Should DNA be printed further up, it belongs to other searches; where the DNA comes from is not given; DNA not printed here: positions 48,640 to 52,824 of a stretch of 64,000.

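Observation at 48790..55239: Tandem pair of giant, N-terminally paralogous FG-GAP / cadherin-like envelope proteins: candidate undescribed adhesion or envelope system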

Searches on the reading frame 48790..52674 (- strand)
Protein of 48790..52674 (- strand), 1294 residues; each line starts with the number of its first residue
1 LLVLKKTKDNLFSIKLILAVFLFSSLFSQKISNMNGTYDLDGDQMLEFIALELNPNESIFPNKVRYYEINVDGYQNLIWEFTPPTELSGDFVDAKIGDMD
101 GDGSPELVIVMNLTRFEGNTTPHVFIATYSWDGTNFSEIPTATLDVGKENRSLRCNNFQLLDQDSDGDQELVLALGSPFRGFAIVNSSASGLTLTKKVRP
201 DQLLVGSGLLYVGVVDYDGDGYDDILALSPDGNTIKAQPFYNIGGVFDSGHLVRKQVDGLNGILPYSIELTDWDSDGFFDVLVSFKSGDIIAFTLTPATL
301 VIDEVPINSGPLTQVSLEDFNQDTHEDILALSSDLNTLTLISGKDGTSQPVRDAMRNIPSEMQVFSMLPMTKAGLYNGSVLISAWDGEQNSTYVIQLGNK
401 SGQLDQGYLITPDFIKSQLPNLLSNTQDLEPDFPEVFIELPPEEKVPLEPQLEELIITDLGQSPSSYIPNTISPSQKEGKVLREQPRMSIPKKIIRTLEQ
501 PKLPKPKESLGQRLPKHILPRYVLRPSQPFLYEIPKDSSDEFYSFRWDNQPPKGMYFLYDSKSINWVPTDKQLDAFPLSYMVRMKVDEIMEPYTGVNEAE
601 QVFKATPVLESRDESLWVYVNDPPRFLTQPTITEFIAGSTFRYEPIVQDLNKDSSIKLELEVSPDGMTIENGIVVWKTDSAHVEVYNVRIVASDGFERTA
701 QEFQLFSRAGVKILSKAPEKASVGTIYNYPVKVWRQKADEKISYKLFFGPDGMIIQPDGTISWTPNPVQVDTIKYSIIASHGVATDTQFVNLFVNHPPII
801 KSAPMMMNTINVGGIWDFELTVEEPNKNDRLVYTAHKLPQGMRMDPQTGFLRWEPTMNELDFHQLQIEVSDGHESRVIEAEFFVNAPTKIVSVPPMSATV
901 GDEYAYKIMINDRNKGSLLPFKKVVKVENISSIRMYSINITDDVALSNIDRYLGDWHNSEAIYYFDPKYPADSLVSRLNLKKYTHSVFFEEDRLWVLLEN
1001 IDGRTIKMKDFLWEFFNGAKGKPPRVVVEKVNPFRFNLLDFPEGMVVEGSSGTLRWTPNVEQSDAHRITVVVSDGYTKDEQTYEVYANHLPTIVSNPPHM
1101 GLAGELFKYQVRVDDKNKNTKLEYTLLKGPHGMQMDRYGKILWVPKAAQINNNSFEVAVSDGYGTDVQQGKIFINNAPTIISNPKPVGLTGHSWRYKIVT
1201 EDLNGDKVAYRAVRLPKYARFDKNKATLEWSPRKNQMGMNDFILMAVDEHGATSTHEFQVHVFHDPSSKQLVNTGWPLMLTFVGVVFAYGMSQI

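Call 3: search_protein_families(library=pfam, proteins=[window:48790-52674:-], max_evalue=1)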
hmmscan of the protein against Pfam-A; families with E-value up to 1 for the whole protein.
window:48790-52674:- (1294 aa): 12 families
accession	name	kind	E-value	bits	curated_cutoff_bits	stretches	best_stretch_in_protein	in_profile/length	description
PF05345.18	He_PIG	-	3.1e-33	114.5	24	6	1178-1262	2-95/96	Putative Ig domain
PF17963.7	Big_9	-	1.2e-16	61.8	23.6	2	1190-1260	15-88/89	Bacterial Ig domain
PF13517.12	FG-GAP_3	-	1.2e-16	61.5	26.9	3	39-109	1-61/61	FG-GAP-like repeat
PF17892.7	Cadherin_5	-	7.7e-06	26.1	26.5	0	1043-1080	52-90/98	Cadherin-like domain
PF24908.1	Ig_SIBA-E_2nd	-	5.1e-05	23.8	27.8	0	830-885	36-87/117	Integrin beta-like protein A-E, second Ig-like domain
PF10274.15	ParcG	-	7.9e-05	23.4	22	0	1040-1088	11-59/183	Parkin co-regulated protein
PF21348.3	RGL11_C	-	0.001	18.4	27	1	92-173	25-106/490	Rhamnogalacturonan lyase family 11, C-terminal domain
PF01839.29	FG-GAP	-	0.0013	19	22.1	1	212-232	5-25/37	FG-GAP repeat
PF23592.1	Cadherin_CELSR2_9th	-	0.065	13.8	36.8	1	1115-1168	36-94/100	CELSR2-like, ninth cadherin domain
PF24466.1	DUF7578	-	0.098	12.7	27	0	1235-1255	3-23/65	Domain of unknown function (DUF7578)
PF16743.10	PliI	-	0.11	12.6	27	0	89-112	57-80/123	Periplasmic lysozyme inhibitor of I-type lysozyme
PF03413.25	PepSY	-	0.42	11.4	24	0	256-292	23-58/60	Peptidase propeptide and YPEB domain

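Call 4: search_protein_families(library=ncbifam, proteins=[window:48790-52674:-], max_evalue=1)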
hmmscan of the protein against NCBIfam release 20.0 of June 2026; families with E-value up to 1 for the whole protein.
window:48790-52674:- (1294 aa): 1 family
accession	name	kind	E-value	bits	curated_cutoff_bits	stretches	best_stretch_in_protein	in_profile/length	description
NF012211.1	tand_rpt_95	domain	1.2e-07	31.6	90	1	1201-1262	20-84/98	tandem-95 repeat protein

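Call 6: find_homologous_proteins(query=window:48790-52674:-)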
Query window:48790-52674:- (1294 aa): 96 proteins with E <= 0.001 among 8000 candidates.
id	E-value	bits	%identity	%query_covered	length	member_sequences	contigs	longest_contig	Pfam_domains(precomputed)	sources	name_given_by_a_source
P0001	0.0e+0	2720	89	100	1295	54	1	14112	PF01839.30,PF17963.8,PF17892.8,PF13517.13,PF05345.19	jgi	-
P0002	0.0e+0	2628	86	99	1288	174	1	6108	PF17963.8,PF17892.8,PF13517.13,PF05345.19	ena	-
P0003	0.0e+0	2587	85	99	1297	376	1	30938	PF17963.8,PF13517.13,PF05345.19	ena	-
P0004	0.0e+0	2528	82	99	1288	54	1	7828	PF01839.30,PF17963.8,PF13517.13,PF05345.19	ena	-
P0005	0.0e+0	2520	81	99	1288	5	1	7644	PF01839.30,PF17963.8,PF13517.13,PF05345.19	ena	-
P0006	0.0e+0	2519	82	100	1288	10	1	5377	PF17963.8,PF17892.8,PF13517.13,PF05345.19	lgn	-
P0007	0.0e+0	2517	81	99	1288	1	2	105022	PF01839.30,PF17963.8,PF13517.13,PF05345.19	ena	-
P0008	0.0e+0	2515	81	99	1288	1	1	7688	PF01839.30,PF17963.8,PF13517.13,PF05345.19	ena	-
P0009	0.0e+0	2512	81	99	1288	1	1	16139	PF01839.30,PF17963.8,PF13517.13,PF05345.19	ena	-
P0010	0.0e+0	2509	81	100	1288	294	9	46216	PF01839.30,PF17963.8,PF13517.13,PF24908.1,PF05345.19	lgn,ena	-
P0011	0.0e+0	2487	80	99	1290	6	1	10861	PF17963.8,PF13517.13,PF05345.19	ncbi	-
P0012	0.0e+0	2479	80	99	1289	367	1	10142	PF17963.8,PF17892.8,PF13517.13,PF24908.1,PF05345.19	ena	-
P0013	0.0e+0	2463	80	99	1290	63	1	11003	PF21348.4,PF17963.8,PF13517.13,PF24908.1,PF05345.19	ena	-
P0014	0.0e+0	2457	80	99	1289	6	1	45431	PF01839.30,PF17963.8,PF13517.13,PF24908.1,PF05345.19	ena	-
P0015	0.0e+0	2452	80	99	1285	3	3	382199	PF17963.8,PF13517.13,PF24908.1,PF05345.19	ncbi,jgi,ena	-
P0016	0.0e+0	2449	79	98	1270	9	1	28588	PF01839.30,PF17963.8,PF17892.8,PF13517.13,PF24908.1,PF05345.19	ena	-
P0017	0.0e+0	2434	78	99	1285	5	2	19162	PF17963.8,PF13517.13,PF05345.19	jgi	-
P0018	0.0e+0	2415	77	99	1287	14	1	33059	PF01839.30,PF17963.8,PF13517.13,PF24908.1,PF05345.19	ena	-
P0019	0.0e+0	2409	77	99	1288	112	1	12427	PF01839.30,PF17963.8,PF13517.13,PF05345.19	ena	-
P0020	0.0e+0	2407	79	99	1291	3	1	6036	PF01839.30,PF17963.8,PF13517.13,PF24908.1,PF05345.19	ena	-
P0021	0.0e+0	2406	78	99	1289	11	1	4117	PF01839.30,PF17963.8,PF17892.8,PF13517.13,PF24908.1,PF05345.19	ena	-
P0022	0.0e+0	2404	78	99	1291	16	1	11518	PF17963.8,PF13517.13,PF24908.1,PF05345.19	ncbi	-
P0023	0.0e+0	2402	77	99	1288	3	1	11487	PF01839.30,PF17963.8,PF13517.13,PF05345.19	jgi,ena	-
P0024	0.0e+0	2384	77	98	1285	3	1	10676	PF01839.30,PF17963.8,PF13517.13,PF24908.1,PF05345.19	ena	-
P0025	0.0e+0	2371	77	99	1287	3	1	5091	PF01839.30,PF17963.8,PF13517.13,PF24908.1,PF05345.19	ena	-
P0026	0.0e+0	2366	76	100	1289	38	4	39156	PF17963.8,PF13517.13,PF05345.19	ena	-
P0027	0.0e+0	2362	77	99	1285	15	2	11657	PF17963.8,PF13517.13,PF05345.19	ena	-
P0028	0.0e+0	2361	76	99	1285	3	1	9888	PF17963.8,PF13517.13,PF05345.19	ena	-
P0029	0.0e+0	2358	76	99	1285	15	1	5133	PF01839.30,PF17963.8,PF13517.13,PF24908.1,PF05345.19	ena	-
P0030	0.0e+0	2356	76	99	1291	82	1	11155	PF01839.30,PF17963.8,PF17892.8,PF13517.13,PF24908.1,PF05345.19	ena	-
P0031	0.0e+0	2344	75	99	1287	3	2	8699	PF17963.8,PF13517.13,PF24908.1,PF05345.19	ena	-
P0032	0.0e+0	2342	76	99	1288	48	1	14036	PF17963.8,PF17892.8,PF13517.13,PF24908.1,PF05345.19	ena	-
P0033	0.0e+0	2336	79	94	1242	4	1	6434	PF01839.30,PF17963.8,PF13517.13,PF24908.1,PF05345.19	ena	-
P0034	0.0e+0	2323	75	98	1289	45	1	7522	PF17963.8,PF13517.13,PF05345.19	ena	-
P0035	0.0e+0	2323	74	99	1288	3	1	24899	PF17963.8,PF17892.8,PF13517.13,PF24908.1,PF05345.19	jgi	-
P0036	0.0e+0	2291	74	99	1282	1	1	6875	PF01839.30,PF17963.8,PF13517.13,PF24908.1,PF05345.19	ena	-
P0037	0.0e+0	2269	73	100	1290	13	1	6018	PF17963.8,PF17892.8,PF13517.13,PF24908.1,PF05345.19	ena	-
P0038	0.0e+0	2260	74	97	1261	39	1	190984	PF17963.8,PF13517.13,PF24908.1,PF05345.19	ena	-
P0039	0.0e+0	2220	72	98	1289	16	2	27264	PF17963.8,PF13517.13,PF24908.1,PF05345.19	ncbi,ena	-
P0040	0.0e+0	2216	71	98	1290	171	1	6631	PF17963.8,PF13517.13,PF05345.19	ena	-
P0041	0.0e+0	2186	69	100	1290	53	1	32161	PF01839.30,PF17963.8,PF13517.13,PF05345.19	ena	-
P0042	0.0e+0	2129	80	86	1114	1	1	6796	PF01839.30,PF17963.8,PF13517.13,PF05345.19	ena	-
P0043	0.0e+0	2064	65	99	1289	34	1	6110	PF17963.8,PF13517.13,PF05345.19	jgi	-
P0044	0.0e+0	2050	66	98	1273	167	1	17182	PF17963.8,PF13517.13,PF24908.1,PF05345.19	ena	-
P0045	0.0e+0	1987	63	99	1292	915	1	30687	PF17963.8,PF13517.13,PF24908.1,PF05345.19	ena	-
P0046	0.0e+0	1980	63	100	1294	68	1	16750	PF17963.8,PF13517.13,PF24908.1,PF05345.19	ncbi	-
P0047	0.0e+0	1958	63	99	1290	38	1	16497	PF17963.8,PF13517.13,PF24908.1,PF05345.19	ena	-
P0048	0.0e+0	1941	63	99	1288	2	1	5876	PF01839.30,PF17963.8,PF17892.8,PF13517.13,PF24908.1,PF05345.19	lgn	-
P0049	0.0e+0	1937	63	99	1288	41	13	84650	PF17963.8,PF17892.8,PF13517.13,PF24908.1,PF05345.19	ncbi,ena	-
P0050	0.0e+0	1894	61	98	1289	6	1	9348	PF01839.30,PF17963.8,PF17892.8,PF13517.13,PF24908.1,PF05345.19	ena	-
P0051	0.0e+0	1876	61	99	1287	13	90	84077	PF01839.30,PF17963.8,PF13517.13,PF24908.1,PF05345.19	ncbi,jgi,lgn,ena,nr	ncbi:MAG: VCBS repeat-containing protein [Candidatus Marinimicrobia bacterium]|jgi:hypothetical prot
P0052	0.0e+0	1434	76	61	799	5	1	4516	PF01839.30,PF13517.13,PF05345.19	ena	-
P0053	0.0e+0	1347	47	98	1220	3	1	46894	PF01839.30,PF17963.8,PF13517.13,PF05345.19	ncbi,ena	-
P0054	0.0e+0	1343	44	98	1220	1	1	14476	PF01839.30,PF17963.8,PF13517.13,PF05345.19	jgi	-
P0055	0.0e+0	1339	43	99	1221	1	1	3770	PF17963.8,PF13517.13,PF24908.1,PF05345.19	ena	-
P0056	0.0e+0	1335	43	99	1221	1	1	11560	PF17963.8,PF13517.13,PF05345.19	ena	-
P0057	0.0e+0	1333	42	99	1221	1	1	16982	PF17963.8,PF13517.13,PF05345.19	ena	-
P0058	0.0e+0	1333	43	99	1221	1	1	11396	PF17963.8,PF13517.13,PF05345.19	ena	-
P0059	0.0e+0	1332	43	99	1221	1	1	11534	PF17963.8,PF13517.13,PF05345.19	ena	-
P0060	0.0e+0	1332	43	99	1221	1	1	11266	PF17963.8,PF13517.13,PF05345.19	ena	-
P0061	0.0e+0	1332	42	99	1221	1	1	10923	PF17963.8,PF13517.13,PF05345.19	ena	-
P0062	0.0e+0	1332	46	99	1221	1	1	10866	PF17963.8,PF13517.13,PF05345.19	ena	-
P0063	0.0e+0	1331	43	99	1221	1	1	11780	PF17963.8,PF13517.13,PF24908.1,PF05345.19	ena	-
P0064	0.0e+0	1331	43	99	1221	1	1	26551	PF17963.8,PF13517.13,PF24908.1,PF05345.19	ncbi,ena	-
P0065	0.0e+0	1331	43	99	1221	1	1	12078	PF17963.8,PF13517.13,PF05345.19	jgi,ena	-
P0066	0.0e+0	1331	42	99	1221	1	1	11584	PF17963.8,PF13517.13,PF24908.1,PF05345.19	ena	-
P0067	0.0e+0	1331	43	99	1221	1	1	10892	PF17963.8,PF13517.13,PF24908.1,PF05345.19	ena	-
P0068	0.0e+0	1331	43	99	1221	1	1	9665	PF17963.8,PF13517.13,PF05345.19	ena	-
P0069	0.0e+0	1330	43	99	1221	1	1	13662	PF17963.8,PF13517.13,PF05345.19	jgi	-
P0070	0.0e+0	1330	43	99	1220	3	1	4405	PF01839.30,PF17963.8,PF13517.13,PF05345.19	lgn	-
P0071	0.0e+0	1330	43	99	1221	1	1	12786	PF17963.8,PF13517.13,PF24908.1,PF05345.19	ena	-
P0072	0.0e+0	1330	43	97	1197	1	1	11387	PF17963.8,PF13517.13,PF05345.19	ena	-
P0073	0.0e+0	1330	42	99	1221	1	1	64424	PF17963.8,PF13517.13,PF24908.1,PF05345.19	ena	-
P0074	0.0e+0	1329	42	99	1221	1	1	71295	PF17963.8,PF13517.13,PF24908.1,PF05345.19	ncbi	-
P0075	0.0e+0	1329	42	99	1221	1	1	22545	PF17963.8,PF13517.13,PF24908.1,PF05345.19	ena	-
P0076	0.0e+0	1329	42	99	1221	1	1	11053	PF17963.8,PF13517.13,PF24908.1,PF05345.19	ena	-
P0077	0.0e+0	1329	42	99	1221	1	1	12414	PF17963.8,PF13517.13,PF24908.1,PF05345.19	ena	-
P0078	0.0e+0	1329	42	99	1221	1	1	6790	PF17963.8,PF13517.13,PF24908.1,PF05345.19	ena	-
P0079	0.0e+0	1329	42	99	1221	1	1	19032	PF17963.8,PF13517.13,PF24908.1,PF05345.19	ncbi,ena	-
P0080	0.0e+0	1329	43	99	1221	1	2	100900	PF17963.8,PF13517.13,PF24908.1,PF05345.19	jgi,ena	-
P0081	0.0e+0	1328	42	99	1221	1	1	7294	PF17963.8,PF13517.13,PF24908.1,PF05345.19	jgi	-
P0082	0.0e+0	1328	43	99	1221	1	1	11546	PF17963.8,PF13517.13,PF24908.1,PF05345.19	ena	-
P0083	0.0e+0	1328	42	99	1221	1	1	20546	PF17963.8,PF13517.13,PF24908.1,PF05345.19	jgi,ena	-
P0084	0.0e+0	1327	42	99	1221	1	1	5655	PF17963.8,PF13517.13,PF05345.19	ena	-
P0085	0.0e+0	1326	42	99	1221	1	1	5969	PF17963.8,PF13517.13,PF24908.1,PF05345.19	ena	-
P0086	0.0e+0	1326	43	99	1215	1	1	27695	PF17963.8,PF13517.13,PF24908.1,PF05345.19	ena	-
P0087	0.0e+0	1326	42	99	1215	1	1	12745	PF17963.8,PF13517.13,PF24908.1,PF05345.19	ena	-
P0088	0.0e+0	1323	43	97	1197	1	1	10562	PF17963.8,PF13517.13,PF05345.19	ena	-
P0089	0.0e+0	1310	46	99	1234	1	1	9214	PF01839.30,PF17963.8,PF13517.13,PF05345.19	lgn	-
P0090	0.0e+0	1308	42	99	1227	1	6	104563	PF01839.30,PF17963.8,PF13517.13,PF05345.19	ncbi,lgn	-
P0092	0.0e+0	1258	44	99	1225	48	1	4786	PF01839.30,PF17963.8,PF17892.8,PF13517.13,PF24908.1,PF05345.19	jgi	jgi:hypothetical protein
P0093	0.0e+0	1248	44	99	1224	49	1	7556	PF01839.30,PF17963.8,PF13517.13,PF24908.1,PF05345.19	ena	-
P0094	0.0e+0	1248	44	99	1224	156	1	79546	PF01839.30,PF17963.8,PF17892.8,PF13517.13,PF24908.1,PF05345.19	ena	-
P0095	1.0e-265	903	44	74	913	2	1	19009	PF01839.30,PF13517.13,PF05345.19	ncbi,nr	ncbi:MAG: VCBS repeat-containing protein, partial [Candidatus Marinimicrobia bacterium]|nr:VCBS repe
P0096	8.0e-15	71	22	22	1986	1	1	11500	PF00801.27,PF18981.7,PF17963.8,PF17803.8,PF05345.19,PF18911.7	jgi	-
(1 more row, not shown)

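Call 9: find_encoding_contigs(protein=P0051, flank=10000, max_places=2)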
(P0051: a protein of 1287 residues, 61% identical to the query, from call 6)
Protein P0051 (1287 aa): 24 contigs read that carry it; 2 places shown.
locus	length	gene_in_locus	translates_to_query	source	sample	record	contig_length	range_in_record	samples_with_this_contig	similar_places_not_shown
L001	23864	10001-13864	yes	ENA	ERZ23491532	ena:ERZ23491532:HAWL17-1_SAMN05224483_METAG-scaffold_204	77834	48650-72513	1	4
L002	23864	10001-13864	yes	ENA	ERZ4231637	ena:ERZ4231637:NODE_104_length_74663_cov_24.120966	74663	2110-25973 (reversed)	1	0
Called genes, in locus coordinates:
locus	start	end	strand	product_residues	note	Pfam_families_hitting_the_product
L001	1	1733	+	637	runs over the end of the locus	PF00890:FAD_binding_2, PF01266:DAO (weak), PF07992:Pyr_redox_2 (faint), PF02910:Succ_DH_flav_C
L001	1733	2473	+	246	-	PF13085:Fer2_3, PF12838:Fer4_7 (weak), PF13183:Fer4_8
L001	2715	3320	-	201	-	PF03544:TonB_C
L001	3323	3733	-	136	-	PF02472:ExbD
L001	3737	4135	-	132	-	PF02472:ExbD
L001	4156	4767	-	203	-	PF01618:MotA_ExbB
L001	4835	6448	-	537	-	PF22694:CtpB_N-like (weak), PF00595:PDZ, PF13180:PDZ_2 (weak), PF17820:PDZ_6, PF03572:Peptidase_S41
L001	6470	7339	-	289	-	-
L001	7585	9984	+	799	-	PF13517:FG-GAP_3 (weak)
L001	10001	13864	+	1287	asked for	PF01839:FG-GAP (faint), PF13517:FG-GAP_3 (faint), PF17963:Big_9 (faint), PF24908:Ig_SIBA-E_2nd (faint), PF05345:He_PIG (weak)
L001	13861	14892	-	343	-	PF02606:LpxK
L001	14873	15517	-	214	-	PF04028:DUF374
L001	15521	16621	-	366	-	PF02684:LpxB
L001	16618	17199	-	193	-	PF04191:PEMT, PF04140:ICMT (faint)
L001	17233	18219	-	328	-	PF01408:GFO_IDH_MocA, PF22725:GFO_IDH_MocA_C3, PF02894:GFO_IDH_MocA_C (faint)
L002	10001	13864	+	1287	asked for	PF01839:FG-GAP (faint), PF13517:FG-GAP_3 (faint), PF17963:Big_9 (faint), PF24908:Ig_SIBA-E_2nd (faint), PF05345:He_PIG (weak)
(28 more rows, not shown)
